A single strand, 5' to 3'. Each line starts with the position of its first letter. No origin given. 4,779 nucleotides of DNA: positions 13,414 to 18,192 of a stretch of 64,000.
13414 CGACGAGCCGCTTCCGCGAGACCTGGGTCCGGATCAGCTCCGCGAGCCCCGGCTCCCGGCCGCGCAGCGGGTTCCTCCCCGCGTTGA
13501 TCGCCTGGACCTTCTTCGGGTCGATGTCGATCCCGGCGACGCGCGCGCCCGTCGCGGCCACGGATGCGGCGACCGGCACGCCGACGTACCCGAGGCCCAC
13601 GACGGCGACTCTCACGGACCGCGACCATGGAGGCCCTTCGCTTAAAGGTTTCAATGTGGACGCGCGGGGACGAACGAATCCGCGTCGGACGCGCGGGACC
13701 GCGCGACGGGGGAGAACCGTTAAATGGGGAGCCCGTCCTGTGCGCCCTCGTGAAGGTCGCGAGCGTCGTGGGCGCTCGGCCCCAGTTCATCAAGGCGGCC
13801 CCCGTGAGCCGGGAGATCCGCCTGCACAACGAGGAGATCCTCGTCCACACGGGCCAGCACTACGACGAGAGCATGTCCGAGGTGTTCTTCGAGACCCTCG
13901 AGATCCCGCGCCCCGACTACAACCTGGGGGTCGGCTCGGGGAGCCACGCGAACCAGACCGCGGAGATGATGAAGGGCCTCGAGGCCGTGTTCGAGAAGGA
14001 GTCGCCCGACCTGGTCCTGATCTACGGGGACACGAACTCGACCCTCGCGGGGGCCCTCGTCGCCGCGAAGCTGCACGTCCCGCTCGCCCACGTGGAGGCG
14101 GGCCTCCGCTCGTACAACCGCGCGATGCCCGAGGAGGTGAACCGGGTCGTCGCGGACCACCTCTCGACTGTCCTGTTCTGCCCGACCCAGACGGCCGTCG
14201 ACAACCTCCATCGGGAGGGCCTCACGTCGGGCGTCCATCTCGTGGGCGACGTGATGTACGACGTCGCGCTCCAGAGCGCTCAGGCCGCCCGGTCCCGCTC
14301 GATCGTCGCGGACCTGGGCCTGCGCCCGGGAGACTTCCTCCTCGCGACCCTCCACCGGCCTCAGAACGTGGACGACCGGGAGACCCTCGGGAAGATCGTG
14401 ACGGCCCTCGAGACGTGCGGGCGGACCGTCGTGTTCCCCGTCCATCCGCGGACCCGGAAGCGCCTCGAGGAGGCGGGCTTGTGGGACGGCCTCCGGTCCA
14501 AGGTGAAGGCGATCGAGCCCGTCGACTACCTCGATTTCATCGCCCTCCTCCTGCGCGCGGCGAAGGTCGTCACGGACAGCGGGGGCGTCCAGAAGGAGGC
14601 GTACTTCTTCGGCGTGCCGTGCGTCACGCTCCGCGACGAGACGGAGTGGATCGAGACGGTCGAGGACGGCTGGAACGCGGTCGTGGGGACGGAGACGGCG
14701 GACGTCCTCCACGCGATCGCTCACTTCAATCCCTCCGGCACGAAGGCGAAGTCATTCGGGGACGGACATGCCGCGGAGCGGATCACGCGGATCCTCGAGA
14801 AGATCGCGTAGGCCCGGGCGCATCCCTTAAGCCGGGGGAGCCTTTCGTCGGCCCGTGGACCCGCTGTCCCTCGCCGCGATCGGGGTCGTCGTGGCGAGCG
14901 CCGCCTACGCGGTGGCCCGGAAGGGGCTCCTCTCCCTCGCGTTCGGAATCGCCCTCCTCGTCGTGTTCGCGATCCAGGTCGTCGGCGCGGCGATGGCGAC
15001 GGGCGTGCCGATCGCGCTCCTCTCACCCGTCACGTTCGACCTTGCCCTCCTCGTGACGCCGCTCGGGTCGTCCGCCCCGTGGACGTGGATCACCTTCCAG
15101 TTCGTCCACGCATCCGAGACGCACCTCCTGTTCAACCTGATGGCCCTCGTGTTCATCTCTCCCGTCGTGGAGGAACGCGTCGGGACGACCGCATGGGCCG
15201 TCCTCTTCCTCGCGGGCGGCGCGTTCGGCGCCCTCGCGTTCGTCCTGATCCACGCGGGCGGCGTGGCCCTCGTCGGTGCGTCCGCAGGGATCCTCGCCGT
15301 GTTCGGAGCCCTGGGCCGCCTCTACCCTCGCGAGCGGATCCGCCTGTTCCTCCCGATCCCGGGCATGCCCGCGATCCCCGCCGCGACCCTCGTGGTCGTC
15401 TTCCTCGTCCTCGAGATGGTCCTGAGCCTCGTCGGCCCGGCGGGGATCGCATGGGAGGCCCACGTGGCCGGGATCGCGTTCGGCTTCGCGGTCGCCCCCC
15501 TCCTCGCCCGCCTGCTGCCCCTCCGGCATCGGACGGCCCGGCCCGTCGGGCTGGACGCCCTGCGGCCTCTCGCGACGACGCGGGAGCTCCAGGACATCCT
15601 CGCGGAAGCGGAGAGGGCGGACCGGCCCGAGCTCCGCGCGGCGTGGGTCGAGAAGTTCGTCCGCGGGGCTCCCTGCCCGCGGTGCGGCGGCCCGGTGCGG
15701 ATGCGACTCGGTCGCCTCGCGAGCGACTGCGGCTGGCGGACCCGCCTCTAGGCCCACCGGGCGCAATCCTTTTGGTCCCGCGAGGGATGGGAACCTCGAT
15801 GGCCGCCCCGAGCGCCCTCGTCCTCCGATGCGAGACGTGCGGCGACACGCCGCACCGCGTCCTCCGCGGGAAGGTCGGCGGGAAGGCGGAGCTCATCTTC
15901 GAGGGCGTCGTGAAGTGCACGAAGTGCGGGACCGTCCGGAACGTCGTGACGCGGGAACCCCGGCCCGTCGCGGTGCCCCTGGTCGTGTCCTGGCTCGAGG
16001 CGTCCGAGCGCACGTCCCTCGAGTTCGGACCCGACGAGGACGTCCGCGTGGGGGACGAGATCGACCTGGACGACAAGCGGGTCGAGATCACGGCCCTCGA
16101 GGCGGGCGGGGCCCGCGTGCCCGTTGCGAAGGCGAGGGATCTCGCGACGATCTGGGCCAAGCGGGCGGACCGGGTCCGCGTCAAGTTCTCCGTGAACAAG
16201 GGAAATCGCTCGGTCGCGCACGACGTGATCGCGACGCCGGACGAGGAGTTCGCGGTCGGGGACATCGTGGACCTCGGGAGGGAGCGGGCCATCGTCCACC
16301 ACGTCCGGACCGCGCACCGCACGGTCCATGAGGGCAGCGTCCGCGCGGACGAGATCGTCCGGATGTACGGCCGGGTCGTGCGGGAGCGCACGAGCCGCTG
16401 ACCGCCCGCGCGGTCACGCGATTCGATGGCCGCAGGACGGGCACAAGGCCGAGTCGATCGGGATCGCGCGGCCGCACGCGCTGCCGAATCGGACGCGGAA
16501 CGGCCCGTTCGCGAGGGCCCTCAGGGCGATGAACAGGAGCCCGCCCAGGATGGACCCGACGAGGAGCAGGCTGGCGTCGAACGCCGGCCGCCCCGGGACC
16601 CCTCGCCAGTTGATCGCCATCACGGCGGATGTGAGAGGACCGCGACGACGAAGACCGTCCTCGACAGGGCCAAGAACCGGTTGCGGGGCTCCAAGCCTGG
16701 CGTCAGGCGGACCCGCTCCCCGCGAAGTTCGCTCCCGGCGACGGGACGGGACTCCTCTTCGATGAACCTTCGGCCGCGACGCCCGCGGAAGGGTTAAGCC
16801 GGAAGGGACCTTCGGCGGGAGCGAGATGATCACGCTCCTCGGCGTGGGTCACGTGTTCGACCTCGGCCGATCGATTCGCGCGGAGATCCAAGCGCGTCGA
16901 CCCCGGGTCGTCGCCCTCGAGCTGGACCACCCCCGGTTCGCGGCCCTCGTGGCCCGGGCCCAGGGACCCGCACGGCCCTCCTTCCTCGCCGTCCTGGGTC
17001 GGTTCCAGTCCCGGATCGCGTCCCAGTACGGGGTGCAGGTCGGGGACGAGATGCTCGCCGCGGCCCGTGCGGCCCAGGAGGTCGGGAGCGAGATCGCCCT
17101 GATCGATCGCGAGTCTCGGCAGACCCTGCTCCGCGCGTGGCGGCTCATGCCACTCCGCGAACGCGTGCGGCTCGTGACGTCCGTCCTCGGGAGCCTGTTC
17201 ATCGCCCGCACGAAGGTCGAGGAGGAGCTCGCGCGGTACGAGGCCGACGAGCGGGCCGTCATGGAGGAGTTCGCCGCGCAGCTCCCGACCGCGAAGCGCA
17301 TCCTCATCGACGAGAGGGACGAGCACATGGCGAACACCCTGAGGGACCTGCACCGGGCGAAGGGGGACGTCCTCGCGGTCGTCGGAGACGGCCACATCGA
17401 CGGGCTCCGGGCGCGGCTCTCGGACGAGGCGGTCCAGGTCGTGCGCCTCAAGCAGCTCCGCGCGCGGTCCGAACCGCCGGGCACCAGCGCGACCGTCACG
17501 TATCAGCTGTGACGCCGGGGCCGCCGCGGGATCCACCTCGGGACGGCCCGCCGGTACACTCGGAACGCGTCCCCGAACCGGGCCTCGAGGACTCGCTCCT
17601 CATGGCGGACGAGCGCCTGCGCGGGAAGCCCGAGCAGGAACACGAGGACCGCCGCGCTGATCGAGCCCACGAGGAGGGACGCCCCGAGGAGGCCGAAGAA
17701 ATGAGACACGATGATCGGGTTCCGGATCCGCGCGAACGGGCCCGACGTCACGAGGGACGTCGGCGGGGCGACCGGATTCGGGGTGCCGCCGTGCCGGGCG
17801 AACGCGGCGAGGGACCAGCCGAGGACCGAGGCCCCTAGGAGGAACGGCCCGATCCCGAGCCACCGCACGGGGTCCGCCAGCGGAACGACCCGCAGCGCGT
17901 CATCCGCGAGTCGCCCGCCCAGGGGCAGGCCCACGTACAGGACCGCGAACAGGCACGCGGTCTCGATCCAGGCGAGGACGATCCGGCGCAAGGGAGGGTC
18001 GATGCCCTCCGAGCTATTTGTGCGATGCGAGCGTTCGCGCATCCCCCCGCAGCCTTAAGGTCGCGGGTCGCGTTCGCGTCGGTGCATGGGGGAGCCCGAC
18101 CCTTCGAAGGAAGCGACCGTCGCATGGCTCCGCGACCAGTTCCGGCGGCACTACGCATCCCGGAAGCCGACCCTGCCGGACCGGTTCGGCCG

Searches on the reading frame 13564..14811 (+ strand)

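Call 71: search_protein_families(library=pfam, proteins=[window:13564-14811:+], max_evalue=0.0001)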
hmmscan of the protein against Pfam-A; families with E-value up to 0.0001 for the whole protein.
window:13564-14811:+ (415 aa): 1 family
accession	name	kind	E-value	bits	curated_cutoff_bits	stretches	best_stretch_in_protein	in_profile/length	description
PF02350.25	Epimerase_2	-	9.7e-108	360.5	30.6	1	90-412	10-347/347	UDP-N-acetylglucosamine 2-epimerase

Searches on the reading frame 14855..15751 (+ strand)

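Call 71: search_protein_families(library=pfam, proteins=[window:14855-15751:+], max_evalue=0.0001)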
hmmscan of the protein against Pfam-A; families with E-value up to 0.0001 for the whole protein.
window:14855-15751:+ (298 aa): 1 family
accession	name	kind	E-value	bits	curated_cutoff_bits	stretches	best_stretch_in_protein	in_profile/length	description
PF01694.28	Rhomboid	-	1e-25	91.1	22.6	1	75-218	4-141/143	Rhomboid domain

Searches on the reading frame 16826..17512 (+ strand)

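Call 72: search_protein_families(library=pfam, proteins=[window:16826-17512:+], max_evalue=0.0001)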
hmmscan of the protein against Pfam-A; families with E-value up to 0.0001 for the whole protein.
window:16826-17512:+ (228 aa): 1 family
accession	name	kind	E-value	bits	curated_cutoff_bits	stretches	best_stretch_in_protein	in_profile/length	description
PF01963.22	TraB_PrgY_gumN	-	5.3e-14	53.1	26.8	1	2-193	12-246/263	TraB/PrgY/gumN family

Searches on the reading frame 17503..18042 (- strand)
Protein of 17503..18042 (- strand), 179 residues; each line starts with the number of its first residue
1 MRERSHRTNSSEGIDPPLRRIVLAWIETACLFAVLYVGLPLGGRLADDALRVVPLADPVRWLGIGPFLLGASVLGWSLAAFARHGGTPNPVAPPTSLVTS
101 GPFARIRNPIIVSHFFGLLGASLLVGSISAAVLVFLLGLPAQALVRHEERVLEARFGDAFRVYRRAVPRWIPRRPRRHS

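Call 72: search_protein_families(library=pfam, proteins=[window:17503-18042:-], max_evalue=0.0001)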
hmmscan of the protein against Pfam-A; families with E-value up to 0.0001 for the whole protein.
window:17503-18042:- (179 aa): 1 family
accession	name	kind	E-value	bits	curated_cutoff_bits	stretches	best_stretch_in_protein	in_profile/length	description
PF04191.18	PEMT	-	1.5e-08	35.5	25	1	61-158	4-104/105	Phospholipid methyltransferase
